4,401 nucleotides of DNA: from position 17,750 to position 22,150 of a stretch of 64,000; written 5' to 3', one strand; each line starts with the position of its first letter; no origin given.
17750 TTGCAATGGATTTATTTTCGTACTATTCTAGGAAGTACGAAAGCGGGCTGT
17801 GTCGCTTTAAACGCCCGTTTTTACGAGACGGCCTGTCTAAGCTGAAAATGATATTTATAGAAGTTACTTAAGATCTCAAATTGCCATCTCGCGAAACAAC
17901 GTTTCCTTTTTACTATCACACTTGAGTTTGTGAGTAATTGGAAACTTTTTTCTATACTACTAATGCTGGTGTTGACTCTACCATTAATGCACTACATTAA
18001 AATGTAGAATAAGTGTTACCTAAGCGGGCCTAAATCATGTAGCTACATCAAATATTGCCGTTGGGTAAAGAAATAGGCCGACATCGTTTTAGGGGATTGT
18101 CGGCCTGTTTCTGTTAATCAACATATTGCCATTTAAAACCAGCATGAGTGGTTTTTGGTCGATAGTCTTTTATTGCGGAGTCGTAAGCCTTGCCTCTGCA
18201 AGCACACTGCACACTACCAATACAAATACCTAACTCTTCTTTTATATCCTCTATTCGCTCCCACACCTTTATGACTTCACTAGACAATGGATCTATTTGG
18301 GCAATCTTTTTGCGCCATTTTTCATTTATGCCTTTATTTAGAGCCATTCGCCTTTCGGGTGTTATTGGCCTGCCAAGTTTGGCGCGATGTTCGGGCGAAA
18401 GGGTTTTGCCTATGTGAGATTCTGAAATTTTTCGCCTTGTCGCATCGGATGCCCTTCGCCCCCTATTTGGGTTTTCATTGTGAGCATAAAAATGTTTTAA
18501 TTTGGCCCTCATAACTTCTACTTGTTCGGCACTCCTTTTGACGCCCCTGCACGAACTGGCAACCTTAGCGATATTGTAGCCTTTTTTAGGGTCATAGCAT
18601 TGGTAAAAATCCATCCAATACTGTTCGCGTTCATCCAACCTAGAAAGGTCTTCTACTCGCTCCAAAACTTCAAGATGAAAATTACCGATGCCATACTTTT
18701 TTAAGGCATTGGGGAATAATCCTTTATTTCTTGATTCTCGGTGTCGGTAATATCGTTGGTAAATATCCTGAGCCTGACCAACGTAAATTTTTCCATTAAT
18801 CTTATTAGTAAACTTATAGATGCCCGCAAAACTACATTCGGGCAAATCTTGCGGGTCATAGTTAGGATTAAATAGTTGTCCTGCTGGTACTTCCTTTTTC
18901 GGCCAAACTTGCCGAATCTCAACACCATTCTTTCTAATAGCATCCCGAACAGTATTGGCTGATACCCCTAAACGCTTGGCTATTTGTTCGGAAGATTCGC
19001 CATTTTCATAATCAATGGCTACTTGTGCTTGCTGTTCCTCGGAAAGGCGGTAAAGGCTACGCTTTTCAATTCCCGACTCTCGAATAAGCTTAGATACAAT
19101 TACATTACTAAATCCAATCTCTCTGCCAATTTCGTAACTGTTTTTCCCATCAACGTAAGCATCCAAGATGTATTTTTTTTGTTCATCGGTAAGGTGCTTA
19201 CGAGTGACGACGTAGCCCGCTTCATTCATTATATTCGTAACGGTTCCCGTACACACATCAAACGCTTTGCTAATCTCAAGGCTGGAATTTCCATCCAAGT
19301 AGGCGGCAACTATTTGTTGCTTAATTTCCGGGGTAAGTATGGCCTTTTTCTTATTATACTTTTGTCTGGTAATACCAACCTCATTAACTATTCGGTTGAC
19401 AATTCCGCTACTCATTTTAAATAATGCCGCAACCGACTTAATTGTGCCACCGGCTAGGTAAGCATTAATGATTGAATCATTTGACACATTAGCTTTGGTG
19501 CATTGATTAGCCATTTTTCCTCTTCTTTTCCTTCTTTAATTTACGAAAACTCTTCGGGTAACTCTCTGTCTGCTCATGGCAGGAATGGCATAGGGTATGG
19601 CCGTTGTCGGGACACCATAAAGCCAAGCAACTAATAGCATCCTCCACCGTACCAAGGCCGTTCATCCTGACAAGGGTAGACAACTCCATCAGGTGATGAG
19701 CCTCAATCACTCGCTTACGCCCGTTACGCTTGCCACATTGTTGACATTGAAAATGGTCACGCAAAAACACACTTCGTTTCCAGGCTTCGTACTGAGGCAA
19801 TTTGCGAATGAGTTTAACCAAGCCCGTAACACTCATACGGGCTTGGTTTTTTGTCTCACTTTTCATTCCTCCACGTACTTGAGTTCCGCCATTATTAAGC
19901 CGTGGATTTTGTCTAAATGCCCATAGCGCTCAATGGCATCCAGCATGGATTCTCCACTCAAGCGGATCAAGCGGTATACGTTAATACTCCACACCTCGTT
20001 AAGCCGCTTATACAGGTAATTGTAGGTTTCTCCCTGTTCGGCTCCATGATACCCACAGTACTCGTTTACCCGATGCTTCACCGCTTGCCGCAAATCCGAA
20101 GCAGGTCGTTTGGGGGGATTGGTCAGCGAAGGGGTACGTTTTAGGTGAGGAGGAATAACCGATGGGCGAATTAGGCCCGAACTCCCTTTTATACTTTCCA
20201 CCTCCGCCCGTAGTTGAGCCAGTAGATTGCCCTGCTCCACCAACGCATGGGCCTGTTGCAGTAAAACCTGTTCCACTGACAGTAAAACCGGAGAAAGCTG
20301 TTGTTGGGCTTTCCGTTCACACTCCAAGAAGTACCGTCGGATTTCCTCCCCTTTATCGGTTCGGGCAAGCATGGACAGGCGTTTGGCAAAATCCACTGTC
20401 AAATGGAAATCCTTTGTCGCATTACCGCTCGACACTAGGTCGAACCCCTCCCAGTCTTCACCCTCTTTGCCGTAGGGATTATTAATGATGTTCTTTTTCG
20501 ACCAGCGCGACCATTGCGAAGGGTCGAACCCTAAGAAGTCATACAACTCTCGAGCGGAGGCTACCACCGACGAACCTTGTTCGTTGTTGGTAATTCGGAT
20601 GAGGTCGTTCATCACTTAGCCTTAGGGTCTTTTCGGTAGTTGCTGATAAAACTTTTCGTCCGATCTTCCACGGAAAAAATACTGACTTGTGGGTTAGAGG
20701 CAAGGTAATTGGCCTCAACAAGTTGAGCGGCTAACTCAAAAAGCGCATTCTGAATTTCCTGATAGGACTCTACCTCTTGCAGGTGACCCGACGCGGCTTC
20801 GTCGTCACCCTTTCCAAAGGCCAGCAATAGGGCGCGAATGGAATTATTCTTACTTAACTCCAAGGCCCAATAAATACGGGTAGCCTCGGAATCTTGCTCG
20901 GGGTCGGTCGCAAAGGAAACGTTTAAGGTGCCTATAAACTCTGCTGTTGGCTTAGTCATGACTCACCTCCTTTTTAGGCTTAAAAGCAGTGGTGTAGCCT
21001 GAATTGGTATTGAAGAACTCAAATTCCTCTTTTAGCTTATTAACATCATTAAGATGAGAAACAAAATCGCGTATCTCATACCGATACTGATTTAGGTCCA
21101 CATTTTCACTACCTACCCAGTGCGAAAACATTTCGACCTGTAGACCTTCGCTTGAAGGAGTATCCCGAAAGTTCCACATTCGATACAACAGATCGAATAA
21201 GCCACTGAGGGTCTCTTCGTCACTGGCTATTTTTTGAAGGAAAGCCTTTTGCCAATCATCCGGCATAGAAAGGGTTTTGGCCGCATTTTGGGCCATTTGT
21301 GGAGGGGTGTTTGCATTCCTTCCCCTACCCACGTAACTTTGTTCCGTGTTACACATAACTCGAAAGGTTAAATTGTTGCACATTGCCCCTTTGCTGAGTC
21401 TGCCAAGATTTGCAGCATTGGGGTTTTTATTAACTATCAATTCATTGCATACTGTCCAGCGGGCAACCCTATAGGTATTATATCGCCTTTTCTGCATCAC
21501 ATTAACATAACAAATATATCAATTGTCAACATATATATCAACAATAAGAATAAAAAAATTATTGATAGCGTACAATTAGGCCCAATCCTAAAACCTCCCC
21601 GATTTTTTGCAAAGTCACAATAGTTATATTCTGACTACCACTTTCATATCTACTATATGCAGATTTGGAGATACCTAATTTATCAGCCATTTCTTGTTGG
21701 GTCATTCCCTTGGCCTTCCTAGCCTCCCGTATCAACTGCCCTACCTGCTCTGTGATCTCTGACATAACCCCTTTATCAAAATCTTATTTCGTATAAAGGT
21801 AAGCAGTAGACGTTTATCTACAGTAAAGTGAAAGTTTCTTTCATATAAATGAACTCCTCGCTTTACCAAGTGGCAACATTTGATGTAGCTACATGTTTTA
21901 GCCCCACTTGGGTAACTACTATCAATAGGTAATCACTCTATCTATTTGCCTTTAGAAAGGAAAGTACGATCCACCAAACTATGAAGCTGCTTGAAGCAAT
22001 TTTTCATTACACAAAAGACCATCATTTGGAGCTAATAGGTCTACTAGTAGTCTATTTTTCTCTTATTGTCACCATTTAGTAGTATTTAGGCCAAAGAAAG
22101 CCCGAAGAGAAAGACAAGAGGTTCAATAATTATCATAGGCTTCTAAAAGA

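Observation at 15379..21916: Three copies of a 55-56 bp quasi-symmetric site that partition the island into cassettes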

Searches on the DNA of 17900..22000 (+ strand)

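Call 102: search_dna_similar(query=window:17900-22000:+, collection=phages, mode=distant, max_rows=10)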
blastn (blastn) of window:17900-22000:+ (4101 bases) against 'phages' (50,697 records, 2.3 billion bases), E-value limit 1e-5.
No match.
